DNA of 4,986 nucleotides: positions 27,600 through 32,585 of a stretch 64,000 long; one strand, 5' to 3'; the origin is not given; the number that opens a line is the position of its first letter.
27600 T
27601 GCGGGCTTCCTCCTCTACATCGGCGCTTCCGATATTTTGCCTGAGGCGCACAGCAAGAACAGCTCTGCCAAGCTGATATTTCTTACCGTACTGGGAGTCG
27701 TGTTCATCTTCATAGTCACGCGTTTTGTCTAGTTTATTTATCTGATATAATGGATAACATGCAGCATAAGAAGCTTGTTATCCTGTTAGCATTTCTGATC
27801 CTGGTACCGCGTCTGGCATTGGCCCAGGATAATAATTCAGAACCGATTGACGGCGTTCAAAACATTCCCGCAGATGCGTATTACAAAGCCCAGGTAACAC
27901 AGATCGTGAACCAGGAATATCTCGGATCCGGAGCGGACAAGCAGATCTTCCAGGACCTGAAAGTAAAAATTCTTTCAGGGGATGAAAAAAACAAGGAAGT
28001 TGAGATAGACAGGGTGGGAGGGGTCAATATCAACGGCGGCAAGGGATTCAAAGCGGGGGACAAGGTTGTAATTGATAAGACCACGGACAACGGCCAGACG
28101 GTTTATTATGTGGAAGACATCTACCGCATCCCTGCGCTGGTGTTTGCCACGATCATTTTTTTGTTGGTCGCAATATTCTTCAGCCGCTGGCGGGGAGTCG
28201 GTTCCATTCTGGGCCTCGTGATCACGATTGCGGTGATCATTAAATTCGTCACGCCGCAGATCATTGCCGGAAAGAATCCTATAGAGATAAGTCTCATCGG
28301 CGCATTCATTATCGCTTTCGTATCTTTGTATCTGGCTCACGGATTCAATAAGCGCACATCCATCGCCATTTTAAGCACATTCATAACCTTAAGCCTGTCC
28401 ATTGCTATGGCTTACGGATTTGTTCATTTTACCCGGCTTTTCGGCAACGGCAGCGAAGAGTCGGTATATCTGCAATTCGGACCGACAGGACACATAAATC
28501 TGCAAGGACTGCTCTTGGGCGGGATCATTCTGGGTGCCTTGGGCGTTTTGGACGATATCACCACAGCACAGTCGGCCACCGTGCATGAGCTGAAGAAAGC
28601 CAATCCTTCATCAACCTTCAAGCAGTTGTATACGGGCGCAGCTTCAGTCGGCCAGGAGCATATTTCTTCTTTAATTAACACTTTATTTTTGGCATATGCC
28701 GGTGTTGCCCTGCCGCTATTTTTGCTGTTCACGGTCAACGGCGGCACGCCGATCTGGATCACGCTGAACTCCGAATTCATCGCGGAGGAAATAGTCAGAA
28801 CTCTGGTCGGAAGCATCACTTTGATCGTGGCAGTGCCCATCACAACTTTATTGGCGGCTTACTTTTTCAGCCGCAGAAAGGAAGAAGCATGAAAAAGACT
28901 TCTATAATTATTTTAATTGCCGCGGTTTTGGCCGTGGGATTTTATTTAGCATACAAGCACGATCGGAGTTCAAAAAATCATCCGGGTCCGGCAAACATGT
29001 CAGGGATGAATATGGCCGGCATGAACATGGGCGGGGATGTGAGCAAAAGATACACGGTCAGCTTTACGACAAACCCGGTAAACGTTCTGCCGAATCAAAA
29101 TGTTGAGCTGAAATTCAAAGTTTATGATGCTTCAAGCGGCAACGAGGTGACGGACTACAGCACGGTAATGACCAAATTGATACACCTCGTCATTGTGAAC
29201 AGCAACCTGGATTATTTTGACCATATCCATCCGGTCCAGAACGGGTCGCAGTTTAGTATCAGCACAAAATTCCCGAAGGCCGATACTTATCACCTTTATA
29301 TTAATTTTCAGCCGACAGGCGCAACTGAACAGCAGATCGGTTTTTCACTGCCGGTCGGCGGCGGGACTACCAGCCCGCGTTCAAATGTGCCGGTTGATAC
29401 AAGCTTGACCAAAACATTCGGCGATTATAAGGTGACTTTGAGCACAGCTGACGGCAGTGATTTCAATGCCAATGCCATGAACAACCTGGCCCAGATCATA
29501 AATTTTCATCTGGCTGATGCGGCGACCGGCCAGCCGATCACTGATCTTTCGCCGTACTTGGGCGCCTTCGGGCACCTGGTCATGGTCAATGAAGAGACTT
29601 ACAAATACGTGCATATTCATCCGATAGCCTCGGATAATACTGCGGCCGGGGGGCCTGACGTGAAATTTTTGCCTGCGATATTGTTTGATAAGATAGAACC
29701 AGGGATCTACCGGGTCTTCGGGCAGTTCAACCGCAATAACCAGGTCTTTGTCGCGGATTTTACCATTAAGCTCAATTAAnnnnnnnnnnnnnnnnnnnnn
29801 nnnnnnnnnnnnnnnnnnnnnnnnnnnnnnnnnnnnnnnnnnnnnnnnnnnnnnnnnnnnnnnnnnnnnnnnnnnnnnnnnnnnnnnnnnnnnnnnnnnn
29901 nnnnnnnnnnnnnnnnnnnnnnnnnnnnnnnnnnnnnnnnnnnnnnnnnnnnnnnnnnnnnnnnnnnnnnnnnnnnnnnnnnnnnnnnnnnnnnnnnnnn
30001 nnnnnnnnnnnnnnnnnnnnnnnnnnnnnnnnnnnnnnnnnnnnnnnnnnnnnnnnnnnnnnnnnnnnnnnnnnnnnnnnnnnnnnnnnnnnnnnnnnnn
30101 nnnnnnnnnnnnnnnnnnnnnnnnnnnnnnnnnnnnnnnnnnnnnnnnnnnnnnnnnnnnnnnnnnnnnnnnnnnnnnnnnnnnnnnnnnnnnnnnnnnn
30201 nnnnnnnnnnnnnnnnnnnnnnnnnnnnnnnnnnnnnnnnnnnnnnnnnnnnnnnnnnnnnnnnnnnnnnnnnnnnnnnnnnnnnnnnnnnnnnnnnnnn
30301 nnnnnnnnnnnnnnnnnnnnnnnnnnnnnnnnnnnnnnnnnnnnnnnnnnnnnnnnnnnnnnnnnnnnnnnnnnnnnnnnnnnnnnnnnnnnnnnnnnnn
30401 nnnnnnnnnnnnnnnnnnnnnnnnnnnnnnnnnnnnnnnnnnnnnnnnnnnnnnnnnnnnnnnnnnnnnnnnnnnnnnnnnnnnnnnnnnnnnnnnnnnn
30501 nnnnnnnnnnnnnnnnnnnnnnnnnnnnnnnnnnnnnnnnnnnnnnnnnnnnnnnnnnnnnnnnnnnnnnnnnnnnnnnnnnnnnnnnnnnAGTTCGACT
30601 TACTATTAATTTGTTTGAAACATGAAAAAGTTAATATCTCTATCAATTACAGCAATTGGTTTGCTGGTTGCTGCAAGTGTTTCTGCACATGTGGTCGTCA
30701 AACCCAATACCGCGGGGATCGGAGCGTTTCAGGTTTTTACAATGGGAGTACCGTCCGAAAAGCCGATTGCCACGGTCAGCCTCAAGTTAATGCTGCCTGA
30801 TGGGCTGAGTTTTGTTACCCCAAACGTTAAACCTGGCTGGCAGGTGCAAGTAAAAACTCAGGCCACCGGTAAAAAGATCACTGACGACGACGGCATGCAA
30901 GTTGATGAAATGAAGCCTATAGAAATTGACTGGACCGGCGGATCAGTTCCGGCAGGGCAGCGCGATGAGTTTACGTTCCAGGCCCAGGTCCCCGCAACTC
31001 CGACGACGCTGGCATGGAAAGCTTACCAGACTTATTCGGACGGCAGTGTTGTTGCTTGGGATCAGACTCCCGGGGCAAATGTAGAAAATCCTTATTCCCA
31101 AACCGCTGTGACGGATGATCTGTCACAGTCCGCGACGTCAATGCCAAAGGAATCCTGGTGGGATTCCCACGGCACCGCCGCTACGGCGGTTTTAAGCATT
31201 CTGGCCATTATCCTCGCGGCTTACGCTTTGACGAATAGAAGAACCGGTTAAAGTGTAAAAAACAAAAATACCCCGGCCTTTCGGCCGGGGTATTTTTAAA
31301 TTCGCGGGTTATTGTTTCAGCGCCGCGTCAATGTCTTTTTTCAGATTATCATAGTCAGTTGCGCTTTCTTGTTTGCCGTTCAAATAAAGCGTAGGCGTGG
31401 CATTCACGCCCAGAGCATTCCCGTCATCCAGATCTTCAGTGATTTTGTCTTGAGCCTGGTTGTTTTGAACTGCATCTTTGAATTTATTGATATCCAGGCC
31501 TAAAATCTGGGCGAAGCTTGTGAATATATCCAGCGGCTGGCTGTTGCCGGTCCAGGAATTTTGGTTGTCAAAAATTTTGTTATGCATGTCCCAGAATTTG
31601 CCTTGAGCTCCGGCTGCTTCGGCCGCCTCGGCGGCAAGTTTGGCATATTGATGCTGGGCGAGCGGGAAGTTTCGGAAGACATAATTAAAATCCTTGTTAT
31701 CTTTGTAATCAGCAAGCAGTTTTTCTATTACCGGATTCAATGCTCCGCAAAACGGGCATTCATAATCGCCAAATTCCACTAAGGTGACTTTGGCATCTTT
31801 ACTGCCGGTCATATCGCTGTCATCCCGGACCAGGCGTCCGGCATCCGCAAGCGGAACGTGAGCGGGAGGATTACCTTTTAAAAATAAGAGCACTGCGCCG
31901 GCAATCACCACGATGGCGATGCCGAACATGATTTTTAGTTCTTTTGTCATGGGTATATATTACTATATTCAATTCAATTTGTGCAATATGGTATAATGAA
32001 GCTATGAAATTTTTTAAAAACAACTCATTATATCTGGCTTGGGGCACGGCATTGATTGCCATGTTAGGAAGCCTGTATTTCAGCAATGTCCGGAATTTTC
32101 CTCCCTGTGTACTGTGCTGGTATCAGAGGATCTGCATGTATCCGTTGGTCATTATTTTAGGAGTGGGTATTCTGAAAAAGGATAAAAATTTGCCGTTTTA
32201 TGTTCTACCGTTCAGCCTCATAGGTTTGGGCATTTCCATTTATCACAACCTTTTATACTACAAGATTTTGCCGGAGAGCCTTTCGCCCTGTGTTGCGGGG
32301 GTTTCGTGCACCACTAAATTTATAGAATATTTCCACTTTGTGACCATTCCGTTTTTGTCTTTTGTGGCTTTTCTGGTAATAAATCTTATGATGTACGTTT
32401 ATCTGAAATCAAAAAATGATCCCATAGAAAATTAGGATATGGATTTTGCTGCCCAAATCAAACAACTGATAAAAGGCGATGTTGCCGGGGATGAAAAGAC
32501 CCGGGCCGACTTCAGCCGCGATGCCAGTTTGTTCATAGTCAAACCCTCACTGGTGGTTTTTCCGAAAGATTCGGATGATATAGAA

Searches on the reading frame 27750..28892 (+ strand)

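Call 87: search_protein_families(library=pfam, proteins=[window:27750-28892:+], max_evalue=0.00001)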
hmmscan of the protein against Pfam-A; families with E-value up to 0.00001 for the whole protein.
window:27750-28892:+ (380 aa): 1 family
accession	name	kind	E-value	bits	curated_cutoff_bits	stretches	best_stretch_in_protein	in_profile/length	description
PF07907.16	YibE_F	-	2.5e-68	230.7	27.2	1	131-370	2-240/241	YibE/F-like protein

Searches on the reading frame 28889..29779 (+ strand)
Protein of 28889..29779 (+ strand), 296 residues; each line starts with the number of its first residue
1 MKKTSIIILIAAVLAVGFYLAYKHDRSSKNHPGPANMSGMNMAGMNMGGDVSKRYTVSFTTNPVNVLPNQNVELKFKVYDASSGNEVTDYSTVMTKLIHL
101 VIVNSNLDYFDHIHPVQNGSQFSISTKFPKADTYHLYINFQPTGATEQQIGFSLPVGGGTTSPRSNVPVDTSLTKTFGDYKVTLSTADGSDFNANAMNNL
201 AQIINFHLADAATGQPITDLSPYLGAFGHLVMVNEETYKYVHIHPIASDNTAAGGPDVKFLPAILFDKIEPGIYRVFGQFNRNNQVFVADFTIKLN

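Call 88: search_protein_families(library=pfam, proteins=[window:28889-29779:+], max_evalue=0.00001)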
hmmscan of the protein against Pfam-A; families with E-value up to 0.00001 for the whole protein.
window:28889-29779:+ (296 aa): 0 families

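Call 90: search_protein_families(library=pfam, proteins=[window:28889-29779:+], max_evalue=0.1)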
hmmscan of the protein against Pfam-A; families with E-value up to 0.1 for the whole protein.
window:28889-29779:+ (296 aa): 1 family
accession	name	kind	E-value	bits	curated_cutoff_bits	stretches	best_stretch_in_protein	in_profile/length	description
PF14900.11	DUF4493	-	0.093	13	27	0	167-192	114-139/226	Domain of unknown function (DUF4493)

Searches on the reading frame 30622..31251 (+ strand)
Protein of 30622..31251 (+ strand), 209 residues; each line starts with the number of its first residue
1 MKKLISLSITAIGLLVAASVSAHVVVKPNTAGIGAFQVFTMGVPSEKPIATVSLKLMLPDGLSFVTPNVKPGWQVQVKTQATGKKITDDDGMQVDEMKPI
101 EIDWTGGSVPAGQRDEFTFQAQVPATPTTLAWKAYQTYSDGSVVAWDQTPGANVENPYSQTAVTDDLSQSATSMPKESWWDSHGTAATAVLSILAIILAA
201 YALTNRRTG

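Call 88: search_protein_families(library=pfam, proteins=[window:30622-31251:+], max_evalue=0.00001)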
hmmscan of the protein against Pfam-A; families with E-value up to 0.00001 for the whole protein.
window:30622-31251:+ (209 aa): 1 family
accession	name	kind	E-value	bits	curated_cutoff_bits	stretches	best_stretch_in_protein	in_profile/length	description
PF07987.16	DUF1775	-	6.8e-29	101.6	25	1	23-157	1-140/146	Domain of unkown function (DUF1775)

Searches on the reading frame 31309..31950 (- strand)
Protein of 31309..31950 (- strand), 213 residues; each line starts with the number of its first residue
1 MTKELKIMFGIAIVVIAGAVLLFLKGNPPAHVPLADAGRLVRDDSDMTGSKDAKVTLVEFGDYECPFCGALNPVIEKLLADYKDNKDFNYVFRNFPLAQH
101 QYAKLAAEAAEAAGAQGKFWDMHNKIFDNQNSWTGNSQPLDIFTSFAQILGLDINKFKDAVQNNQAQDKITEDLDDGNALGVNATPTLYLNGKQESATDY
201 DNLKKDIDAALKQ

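Call 88: search_protein_families(library=pfam, proteins=[window:31309-31950:-], max_evalue=0.00001)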
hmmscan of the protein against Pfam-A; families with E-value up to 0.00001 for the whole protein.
window:31309-31950:- (213 aa): 2 families
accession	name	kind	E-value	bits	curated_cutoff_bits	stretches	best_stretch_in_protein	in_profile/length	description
PF13462.12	Thioredoxin_4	-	1.8e-27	97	23.2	1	47-209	7-165/165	Thioredoxin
PF01323.26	DSBA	-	1.1e-15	58.3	25.6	1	56-207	1-190/191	DSBA-like thioredoxin domain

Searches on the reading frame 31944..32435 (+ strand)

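Call 90: search_protein_families(library=pfam, proteins=[window:31944-32435:+], max_evalue=0.1)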
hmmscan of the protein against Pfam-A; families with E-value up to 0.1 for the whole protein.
window:31944-32435:+ (163 aa): 1 family
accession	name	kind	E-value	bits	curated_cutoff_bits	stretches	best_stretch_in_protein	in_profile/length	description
PF02600.21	DsbB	-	4.5e-13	50.3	22.1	1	29-126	5-98/148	Disulfide bond formation protein DsbB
